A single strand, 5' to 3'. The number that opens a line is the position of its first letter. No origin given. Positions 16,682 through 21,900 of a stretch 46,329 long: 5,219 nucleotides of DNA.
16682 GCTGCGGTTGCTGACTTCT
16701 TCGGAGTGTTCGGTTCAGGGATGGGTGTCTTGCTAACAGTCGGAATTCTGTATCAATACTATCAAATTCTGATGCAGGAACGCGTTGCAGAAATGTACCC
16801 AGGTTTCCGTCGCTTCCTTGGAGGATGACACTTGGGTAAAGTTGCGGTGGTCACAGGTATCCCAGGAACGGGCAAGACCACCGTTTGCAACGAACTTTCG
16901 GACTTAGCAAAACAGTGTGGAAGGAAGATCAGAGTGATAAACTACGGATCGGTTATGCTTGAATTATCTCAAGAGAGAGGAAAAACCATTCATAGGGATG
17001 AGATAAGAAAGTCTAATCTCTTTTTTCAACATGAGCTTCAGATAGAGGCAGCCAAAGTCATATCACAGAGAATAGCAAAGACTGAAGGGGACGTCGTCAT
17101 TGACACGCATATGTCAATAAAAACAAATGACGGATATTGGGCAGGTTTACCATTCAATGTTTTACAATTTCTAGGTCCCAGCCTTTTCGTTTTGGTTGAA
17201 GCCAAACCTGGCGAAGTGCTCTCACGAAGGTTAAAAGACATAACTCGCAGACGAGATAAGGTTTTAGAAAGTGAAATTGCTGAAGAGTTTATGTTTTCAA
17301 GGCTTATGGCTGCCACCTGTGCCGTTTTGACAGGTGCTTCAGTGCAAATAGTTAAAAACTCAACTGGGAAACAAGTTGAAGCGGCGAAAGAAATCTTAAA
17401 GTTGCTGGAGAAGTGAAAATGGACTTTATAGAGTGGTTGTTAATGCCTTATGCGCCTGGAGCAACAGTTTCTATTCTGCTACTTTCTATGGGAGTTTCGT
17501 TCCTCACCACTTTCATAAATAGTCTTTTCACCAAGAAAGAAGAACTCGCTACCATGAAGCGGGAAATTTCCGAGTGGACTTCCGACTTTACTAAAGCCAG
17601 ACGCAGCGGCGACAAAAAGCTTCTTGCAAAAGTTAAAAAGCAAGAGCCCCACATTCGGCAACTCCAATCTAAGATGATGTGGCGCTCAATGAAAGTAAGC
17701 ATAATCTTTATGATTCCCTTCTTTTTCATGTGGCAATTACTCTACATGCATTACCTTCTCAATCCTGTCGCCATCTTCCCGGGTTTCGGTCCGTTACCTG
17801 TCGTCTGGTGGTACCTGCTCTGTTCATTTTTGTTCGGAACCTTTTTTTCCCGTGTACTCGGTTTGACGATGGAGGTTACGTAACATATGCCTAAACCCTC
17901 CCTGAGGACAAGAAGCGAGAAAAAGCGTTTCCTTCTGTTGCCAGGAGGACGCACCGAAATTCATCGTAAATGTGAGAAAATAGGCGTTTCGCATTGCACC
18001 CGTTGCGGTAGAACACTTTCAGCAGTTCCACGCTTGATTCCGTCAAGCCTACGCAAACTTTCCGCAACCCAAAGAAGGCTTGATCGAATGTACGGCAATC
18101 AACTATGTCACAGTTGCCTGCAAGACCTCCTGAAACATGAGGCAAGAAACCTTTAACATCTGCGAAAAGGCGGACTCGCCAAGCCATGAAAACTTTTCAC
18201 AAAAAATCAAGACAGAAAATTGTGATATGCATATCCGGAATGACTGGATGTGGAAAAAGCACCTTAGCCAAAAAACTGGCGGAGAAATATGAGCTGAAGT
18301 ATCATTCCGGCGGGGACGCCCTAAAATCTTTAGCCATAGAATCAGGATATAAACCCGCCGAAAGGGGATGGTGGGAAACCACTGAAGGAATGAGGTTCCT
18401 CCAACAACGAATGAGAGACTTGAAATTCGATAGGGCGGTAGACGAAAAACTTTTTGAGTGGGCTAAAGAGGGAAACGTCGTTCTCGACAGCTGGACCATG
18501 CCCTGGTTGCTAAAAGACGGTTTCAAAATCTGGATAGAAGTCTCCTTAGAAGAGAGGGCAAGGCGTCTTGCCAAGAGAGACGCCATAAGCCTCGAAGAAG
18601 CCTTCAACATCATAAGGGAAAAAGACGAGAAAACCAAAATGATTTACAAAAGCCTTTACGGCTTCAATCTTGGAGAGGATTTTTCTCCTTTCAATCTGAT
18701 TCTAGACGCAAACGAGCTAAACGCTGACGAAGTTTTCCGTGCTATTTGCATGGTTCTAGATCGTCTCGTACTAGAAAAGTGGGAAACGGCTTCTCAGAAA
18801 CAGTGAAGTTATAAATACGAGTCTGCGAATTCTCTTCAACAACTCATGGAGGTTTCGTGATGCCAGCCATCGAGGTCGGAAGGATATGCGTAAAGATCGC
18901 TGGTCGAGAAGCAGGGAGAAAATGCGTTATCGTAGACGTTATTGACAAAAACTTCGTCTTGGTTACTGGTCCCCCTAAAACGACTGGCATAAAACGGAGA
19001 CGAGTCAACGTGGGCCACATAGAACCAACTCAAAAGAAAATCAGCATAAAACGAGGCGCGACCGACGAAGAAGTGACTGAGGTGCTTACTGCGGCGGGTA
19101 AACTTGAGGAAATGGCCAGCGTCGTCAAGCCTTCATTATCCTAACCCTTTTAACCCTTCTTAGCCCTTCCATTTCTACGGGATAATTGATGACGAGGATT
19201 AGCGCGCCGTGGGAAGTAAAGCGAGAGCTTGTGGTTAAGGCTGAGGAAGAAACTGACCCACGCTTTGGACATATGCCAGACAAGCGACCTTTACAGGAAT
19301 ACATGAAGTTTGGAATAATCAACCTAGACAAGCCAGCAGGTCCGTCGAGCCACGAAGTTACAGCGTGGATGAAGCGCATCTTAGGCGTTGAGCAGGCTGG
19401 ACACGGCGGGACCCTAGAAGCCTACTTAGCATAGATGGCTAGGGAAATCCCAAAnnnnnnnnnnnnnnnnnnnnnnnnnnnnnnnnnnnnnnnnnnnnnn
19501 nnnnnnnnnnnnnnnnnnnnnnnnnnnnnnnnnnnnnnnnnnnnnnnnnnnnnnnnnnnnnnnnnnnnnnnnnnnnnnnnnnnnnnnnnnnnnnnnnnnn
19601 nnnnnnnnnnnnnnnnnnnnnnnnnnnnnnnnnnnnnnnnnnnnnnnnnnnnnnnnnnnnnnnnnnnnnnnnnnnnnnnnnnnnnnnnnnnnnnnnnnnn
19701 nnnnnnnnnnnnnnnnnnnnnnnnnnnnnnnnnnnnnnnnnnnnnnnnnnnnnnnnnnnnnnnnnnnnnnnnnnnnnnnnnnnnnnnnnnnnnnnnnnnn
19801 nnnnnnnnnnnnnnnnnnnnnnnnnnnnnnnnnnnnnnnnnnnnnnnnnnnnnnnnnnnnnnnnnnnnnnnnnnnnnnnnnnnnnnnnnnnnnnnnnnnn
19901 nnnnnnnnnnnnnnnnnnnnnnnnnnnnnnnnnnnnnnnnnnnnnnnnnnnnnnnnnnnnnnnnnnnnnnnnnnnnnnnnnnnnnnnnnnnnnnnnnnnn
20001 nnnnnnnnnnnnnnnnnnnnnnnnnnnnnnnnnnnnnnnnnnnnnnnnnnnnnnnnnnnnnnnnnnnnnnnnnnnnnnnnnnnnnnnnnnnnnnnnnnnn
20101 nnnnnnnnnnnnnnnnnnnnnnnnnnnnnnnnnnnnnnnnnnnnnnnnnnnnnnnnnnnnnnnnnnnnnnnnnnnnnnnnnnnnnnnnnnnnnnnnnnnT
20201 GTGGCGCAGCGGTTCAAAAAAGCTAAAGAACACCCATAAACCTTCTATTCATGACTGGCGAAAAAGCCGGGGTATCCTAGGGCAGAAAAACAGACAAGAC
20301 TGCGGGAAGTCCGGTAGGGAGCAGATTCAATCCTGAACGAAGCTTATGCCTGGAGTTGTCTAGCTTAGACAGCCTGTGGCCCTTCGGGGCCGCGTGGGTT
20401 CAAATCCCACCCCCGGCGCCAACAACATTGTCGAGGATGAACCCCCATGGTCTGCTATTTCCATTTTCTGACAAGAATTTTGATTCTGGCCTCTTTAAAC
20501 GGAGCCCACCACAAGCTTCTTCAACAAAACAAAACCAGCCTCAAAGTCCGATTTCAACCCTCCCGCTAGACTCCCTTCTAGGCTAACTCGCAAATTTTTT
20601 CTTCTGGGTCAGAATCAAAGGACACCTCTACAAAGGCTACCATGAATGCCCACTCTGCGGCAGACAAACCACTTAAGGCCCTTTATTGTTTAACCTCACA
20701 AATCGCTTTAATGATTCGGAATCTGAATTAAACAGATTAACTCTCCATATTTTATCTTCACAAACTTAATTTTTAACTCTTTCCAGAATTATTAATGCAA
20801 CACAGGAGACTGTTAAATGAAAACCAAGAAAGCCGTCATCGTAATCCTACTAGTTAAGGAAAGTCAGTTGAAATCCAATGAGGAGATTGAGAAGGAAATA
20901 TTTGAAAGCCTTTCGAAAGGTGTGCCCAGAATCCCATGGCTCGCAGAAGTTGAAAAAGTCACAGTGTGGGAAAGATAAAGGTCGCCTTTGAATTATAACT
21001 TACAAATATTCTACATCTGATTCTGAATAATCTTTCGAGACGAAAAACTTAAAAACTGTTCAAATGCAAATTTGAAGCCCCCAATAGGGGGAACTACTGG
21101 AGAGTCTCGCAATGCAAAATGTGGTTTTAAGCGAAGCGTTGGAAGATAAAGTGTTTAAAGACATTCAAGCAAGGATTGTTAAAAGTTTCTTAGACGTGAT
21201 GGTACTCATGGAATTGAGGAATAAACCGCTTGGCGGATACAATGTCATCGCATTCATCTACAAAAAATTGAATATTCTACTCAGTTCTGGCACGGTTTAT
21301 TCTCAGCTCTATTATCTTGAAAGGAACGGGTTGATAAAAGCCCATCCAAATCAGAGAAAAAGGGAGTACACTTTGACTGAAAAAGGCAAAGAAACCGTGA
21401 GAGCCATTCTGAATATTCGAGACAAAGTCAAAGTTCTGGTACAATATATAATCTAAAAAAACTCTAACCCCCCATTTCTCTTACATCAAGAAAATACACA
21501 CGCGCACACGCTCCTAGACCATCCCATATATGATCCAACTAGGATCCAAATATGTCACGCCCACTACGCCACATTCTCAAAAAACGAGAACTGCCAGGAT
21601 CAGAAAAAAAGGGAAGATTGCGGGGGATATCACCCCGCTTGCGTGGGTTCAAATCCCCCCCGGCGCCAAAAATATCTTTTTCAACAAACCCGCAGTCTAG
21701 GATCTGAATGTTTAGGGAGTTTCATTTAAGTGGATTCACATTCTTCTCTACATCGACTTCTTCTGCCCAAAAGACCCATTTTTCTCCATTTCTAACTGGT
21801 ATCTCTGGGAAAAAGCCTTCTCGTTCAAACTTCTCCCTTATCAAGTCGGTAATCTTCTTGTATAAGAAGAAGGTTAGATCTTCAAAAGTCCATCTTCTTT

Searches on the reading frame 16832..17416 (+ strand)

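Call 48: search_protein_families(library=pfam, proteins=[window:16832-17416:+], max_evalue=0.0001)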
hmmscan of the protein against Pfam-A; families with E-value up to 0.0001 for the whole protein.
window:16832-17416:+ (194 aa): 5 families
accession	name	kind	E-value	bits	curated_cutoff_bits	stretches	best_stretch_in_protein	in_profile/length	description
PF13207.12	AAA_17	-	5.8e-31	108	27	1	8-149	1-135/136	AAA domain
PF13238.12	AAA_18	-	1.1e-10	42.4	29.4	1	6-143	2-117/128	AAA domain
PF03029.23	ATP_bind_1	-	3.8e-05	24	27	1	7-37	1-31/240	Conserved hypothetical ATP binding protein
PF13604.12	AAA_30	-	6.8e-05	23.1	27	0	3-37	19-53/191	AAA domain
PF13245.12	AAA_19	-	9.1e-05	23.1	25.1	0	3-63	12-72/134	AAA domain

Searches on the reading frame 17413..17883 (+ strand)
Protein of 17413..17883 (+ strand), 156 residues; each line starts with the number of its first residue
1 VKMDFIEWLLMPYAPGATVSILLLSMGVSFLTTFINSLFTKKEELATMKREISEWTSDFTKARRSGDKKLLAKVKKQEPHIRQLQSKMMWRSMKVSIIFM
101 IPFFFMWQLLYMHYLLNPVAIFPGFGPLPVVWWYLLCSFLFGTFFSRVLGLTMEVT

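Call 48: search_protein_families(library=pfam, proteins=[window:17413-17883:+], max_evalue=0.0001)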
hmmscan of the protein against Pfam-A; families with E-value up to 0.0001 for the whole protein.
window:17413-17883:+ (156 aa): 1 family
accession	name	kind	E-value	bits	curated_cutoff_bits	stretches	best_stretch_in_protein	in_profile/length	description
PF01956.21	EMC3_TMCO1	-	6.7e-13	49.2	27.1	1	7-117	9-115/169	Integral membrane protein EMC3/TMCO1-like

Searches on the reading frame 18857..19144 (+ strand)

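Call 48: search_protein_families(library=pfam, proteins=[window:18857-19144:+], max_evalue=0.0001)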
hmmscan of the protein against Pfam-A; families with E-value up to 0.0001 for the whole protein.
window:18857-19144:+ (95 aa): 1 family
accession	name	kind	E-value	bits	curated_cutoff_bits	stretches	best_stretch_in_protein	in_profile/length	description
PF00467.35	KOW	-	3.6e-06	27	22.3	1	7-36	1-31/32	KOW motif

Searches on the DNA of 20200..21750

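Call 41: search_rna_families(source=window, start=20200, end=21750, threshold=evalue, max_evalue=1, show_alignments=4)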
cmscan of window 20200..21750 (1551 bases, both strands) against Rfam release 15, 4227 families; matches with E-value up to 1: 2.
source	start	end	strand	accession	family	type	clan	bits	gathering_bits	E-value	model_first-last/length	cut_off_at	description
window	20393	20410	+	RF00023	tmRNA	Gene;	CL00001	12.3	47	0.02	346-363/374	no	transfer-messenger RNA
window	21642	21659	+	RF00023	tmRNA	Gene;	CL00001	10.8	47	0.088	346-363/374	no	transfer-messenger RNA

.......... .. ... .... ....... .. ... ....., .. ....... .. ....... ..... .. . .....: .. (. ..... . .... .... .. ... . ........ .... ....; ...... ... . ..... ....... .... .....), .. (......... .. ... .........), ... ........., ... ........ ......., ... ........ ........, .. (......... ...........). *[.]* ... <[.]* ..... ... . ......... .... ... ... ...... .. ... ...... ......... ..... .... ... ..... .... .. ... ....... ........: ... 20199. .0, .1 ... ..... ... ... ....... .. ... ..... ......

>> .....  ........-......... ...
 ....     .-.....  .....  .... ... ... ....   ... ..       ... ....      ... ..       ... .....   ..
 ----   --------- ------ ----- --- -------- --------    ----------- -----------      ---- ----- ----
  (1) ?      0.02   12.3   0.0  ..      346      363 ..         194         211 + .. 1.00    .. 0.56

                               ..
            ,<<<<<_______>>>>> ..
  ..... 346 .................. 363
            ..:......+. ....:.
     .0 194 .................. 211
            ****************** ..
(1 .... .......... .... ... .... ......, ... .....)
